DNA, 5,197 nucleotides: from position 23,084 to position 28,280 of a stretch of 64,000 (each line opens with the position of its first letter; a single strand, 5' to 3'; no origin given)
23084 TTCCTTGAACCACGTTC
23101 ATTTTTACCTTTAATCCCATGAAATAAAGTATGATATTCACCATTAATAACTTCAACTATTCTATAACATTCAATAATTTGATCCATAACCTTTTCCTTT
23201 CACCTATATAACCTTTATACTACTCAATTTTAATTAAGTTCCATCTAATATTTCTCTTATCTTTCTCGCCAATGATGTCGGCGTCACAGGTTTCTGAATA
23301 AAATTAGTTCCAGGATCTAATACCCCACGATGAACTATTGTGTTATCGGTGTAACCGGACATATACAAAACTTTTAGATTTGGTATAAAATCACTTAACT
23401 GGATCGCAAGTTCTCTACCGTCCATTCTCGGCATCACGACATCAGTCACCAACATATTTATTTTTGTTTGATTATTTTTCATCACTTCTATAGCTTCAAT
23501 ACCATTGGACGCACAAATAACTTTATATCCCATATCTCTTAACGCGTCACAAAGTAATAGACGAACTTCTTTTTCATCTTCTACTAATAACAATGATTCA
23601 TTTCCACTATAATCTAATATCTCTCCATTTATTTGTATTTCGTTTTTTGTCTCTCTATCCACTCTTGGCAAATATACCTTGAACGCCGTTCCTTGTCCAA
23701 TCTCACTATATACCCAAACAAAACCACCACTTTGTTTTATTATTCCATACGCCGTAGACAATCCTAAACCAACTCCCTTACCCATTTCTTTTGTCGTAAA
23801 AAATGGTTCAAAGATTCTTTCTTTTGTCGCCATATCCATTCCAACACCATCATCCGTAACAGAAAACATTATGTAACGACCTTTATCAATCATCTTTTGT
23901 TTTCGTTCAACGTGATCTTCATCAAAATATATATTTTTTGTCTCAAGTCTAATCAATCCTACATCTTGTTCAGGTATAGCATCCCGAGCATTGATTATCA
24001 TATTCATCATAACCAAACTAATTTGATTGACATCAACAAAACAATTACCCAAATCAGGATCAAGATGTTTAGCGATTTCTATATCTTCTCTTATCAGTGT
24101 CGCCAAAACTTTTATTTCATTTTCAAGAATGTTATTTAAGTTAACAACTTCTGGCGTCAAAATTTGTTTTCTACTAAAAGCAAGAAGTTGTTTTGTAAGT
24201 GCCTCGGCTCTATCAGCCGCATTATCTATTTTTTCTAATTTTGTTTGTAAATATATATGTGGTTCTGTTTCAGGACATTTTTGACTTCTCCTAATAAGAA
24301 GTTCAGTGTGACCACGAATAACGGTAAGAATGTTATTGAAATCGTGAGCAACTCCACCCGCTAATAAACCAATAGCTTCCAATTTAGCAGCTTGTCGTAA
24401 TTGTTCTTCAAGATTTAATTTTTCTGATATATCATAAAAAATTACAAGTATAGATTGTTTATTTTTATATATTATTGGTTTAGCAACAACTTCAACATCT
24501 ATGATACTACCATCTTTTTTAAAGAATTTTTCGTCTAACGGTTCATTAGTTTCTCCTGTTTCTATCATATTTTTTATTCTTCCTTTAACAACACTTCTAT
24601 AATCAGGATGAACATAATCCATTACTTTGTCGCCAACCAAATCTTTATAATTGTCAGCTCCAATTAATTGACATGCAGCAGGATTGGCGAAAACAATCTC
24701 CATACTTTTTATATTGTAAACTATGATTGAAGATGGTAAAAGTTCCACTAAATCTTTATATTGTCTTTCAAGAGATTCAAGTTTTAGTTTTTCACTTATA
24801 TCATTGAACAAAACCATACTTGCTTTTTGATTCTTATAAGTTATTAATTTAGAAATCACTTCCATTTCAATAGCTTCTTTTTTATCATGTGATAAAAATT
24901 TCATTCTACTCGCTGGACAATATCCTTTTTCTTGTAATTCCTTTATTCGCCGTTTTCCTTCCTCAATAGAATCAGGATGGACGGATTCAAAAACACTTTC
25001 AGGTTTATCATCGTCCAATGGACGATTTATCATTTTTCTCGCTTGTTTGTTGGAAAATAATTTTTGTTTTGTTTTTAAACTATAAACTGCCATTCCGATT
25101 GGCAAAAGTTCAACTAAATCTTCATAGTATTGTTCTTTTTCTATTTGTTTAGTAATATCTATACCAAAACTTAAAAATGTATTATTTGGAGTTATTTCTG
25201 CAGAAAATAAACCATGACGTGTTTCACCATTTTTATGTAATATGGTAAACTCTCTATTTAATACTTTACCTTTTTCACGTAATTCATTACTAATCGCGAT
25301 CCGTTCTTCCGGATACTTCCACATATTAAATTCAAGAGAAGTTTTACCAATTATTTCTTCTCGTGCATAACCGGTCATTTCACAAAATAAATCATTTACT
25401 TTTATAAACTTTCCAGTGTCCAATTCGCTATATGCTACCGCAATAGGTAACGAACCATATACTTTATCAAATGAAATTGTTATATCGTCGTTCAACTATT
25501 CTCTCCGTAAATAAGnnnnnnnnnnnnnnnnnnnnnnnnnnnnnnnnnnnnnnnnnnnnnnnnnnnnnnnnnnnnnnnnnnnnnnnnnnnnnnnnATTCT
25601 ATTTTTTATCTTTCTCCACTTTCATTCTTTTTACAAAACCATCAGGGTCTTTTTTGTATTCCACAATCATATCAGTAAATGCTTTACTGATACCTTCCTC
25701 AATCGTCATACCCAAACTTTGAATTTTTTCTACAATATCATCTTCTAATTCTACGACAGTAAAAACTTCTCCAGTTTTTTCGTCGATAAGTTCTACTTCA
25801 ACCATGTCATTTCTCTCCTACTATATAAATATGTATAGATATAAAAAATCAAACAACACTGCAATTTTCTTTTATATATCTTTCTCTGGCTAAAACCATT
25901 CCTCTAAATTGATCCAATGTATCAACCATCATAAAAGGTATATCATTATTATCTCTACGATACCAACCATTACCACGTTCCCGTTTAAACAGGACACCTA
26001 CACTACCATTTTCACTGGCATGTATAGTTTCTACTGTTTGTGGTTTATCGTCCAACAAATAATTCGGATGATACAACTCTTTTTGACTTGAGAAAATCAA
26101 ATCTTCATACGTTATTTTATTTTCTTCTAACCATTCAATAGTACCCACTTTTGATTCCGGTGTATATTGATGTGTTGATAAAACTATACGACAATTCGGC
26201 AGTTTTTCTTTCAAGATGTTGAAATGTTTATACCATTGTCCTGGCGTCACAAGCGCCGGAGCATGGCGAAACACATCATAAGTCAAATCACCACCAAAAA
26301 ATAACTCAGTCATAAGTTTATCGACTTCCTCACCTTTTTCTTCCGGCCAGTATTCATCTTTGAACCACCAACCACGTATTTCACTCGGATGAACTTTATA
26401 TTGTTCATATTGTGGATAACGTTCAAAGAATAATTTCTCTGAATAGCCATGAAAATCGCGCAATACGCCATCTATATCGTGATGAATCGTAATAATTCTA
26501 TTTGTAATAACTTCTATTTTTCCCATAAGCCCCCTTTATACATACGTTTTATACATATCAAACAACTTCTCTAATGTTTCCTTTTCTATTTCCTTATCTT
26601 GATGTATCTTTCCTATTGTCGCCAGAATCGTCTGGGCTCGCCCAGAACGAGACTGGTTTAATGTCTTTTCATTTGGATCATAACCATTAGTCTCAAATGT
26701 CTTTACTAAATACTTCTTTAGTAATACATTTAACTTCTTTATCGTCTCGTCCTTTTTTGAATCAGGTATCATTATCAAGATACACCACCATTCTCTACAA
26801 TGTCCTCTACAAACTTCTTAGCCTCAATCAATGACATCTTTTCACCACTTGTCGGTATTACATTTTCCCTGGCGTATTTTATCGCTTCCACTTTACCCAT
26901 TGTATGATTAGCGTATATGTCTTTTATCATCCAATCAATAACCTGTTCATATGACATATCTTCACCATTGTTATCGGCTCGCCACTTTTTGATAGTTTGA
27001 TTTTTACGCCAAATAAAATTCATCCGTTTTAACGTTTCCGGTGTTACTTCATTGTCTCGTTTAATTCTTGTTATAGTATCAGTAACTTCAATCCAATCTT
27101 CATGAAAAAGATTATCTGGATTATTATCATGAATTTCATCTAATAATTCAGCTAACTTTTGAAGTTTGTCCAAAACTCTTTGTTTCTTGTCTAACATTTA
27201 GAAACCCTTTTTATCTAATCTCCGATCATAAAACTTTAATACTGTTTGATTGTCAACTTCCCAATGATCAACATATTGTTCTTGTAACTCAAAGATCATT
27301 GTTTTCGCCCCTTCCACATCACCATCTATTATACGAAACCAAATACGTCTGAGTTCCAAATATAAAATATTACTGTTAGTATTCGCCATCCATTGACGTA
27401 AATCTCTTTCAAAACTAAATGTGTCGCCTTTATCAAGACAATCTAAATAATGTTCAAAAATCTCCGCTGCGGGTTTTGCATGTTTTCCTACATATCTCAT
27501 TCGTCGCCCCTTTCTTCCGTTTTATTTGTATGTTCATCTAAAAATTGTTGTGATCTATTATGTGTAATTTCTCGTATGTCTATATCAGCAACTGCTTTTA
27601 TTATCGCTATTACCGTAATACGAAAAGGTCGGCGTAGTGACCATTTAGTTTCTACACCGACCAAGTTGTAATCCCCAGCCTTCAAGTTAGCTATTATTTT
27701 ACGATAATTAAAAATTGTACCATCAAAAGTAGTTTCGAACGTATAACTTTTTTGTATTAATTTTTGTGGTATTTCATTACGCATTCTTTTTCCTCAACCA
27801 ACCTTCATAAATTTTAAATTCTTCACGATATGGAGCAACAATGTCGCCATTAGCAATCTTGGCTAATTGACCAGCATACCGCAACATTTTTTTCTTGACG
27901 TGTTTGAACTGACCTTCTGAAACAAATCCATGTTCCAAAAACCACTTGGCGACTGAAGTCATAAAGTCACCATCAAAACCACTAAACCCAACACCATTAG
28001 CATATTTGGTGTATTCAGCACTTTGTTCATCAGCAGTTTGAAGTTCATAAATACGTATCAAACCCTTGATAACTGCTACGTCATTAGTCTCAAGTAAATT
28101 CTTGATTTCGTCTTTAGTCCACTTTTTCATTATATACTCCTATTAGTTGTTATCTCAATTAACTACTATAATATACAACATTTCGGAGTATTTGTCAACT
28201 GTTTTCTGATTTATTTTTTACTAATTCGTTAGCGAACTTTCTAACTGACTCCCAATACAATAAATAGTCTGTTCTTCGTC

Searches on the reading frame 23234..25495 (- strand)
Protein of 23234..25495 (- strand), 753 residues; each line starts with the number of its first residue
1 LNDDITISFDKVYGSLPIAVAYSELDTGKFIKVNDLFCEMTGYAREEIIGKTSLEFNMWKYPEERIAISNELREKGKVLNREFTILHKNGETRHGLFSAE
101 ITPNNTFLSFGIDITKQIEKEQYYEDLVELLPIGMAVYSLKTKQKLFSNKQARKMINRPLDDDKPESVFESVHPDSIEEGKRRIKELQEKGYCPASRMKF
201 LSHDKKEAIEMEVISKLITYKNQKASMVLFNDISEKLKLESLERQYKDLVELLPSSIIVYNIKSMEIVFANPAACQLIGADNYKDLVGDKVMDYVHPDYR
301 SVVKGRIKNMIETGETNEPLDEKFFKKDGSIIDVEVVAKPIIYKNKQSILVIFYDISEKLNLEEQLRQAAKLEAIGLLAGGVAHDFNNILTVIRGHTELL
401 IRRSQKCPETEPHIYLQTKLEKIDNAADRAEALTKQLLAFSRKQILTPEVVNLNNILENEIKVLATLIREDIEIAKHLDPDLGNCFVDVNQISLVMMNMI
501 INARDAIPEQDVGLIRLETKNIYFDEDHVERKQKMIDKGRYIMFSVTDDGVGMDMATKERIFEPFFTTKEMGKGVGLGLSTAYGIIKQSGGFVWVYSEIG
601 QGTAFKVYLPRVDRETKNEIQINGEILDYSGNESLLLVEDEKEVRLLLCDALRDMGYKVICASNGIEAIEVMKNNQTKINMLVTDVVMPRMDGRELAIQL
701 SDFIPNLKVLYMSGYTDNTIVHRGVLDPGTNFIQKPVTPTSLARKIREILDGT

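Call 7: search_protein_families(library=phrogs, proteins=[window:23234-25495:-], max_evalue=0.00001)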
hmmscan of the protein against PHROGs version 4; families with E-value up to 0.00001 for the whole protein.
window:23234-25495:- (753 aa): 8 families
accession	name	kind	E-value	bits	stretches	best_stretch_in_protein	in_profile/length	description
phrog_5982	-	unknown function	7.1e-106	356.2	1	254-752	495-987/1030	-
phrog_10912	-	other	2.9e-27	96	1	246-614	622-964/970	kinase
phrog_20458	-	unknown function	6.9e-26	91.7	1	419-748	482-815/829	-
phrog_857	-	unknown function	4.9e-22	79.8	1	377-617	243-466/468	-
phrog_731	-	unknown function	6.6e-17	62.6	1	634-752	3-119/227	-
phrog_18358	-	unknown function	7.5e-12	45.1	1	538-724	579-763/904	-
phrog_20778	-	unknown function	4.6e-07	29.5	1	537-609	596-670/675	-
phrog_37855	-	unknown function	1.5e-06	28.5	1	634-750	7-128/278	-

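Call 66: search_protein_families(library=pfam, proteins=[window:23234-25495:-], max_evalue=0.001)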
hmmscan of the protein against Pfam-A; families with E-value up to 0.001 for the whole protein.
window:23234-25495:- (753 aa): 9 families
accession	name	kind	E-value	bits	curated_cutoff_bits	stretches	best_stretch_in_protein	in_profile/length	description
PF00989.32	PAS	-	3.6e-24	85.4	22.6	2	245-356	2-113/113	PAS fold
PF13426.13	PAS_9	-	4.1e-22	78.8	27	2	255-358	2-103/103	PAS domain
PF08447.18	PAS_3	-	6.5e-19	68.4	25.6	2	267-351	1-85/89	PAS fold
PF02518.31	HATPase_c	-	5.1e-17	62.7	26.4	1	488-611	2-109/111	Histidine kinase-, DNA gyrase B-, and HSP90-like ATPase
PF00072.30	Response_reg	-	1.1e-16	61.4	30.2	1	636-746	2-110/111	Response regulator receiver domain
PF13188.13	PAS_8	-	5e-14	52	21.8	2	245-301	2-56/65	PAS domain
PF00512.31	HisKA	-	1.3e-09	38.3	26.9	1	377-444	4-64/66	His Kinase A (phospho-acceptor) domain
PF08448.16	PAS_4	-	3e-06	27.9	23.1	0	27-104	14-88/110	PAS fold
PF18095.7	PAS_12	-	0.00042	20.3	22.6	0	134-189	58-111/153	UPF0242 C-terminal PAS-like domain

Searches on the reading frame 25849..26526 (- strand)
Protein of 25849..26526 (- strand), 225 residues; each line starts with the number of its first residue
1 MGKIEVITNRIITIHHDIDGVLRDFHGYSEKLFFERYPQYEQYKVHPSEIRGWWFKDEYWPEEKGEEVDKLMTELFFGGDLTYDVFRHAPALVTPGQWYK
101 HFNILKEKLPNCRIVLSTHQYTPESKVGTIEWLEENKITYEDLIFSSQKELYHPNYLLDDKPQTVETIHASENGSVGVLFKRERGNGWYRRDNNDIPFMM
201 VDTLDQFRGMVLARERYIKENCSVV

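Call 7: search_protein_families(library=phrogs, proteins=[window:25849-26526:-], max_evalue=0.00001)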
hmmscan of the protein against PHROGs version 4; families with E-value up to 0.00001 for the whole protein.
window:25849-26526:- (225 aa): 1 family
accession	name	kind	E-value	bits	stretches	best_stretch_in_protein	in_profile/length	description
phrog_420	-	unknown function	5.8e-07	30.3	1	12-183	14-178/267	unknown function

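Call 66: search_protein_families(library=pfam, proteins=[window:25849-26526:-], max_evalue=0.001)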
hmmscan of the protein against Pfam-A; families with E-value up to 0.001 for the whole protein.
window:25849-26526:- (225 aa): 1 family
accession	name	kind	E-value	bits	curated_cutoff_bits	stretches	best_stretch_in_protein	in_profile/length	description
PF06941.18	NT5C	-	3.6e-08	33.9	24.8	1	12-171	3-146/180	5' nucleotidase, deoxy (Pyrimidine), cytosolic type C protein (NT5C)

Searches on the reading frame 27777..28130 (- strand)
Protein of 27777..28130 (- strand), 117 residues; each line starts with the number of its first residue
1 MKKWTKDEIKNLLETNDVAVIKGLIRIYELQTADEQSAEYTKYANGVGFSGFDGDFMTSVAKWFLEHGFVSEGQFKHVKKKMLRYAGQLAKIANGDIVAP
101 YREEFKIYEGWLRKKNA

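Call 3: search_protein_families(library=pfam, proteins=[window:27777-28130:-], max_evalue=0.01)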
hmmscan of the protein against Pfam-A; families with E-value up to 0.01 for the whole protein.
window:27777-28130:- (117 aa): 0 families

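Call 4: search_protein_families(library=ncbifam, proteins=[window:27777-28130:-], max_evalue=0.01)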
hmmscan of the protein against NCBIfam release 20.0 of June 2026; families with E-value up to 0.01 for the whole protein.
window:27777-28130:- (117 aa): 0 families

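Call 30: search_protein_families(library=phrogs, proteins=[window:27777-28130:-], max_evalue=0.001)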
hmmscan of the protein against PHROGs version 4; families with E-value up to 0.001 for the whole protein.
window:27777-28130:- (117 aa): 1 family
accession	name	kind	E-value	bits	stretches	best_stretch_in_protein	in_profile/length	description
phrog_21015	-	unknown function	3.1e-32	111.9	1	2-96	7-101/103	-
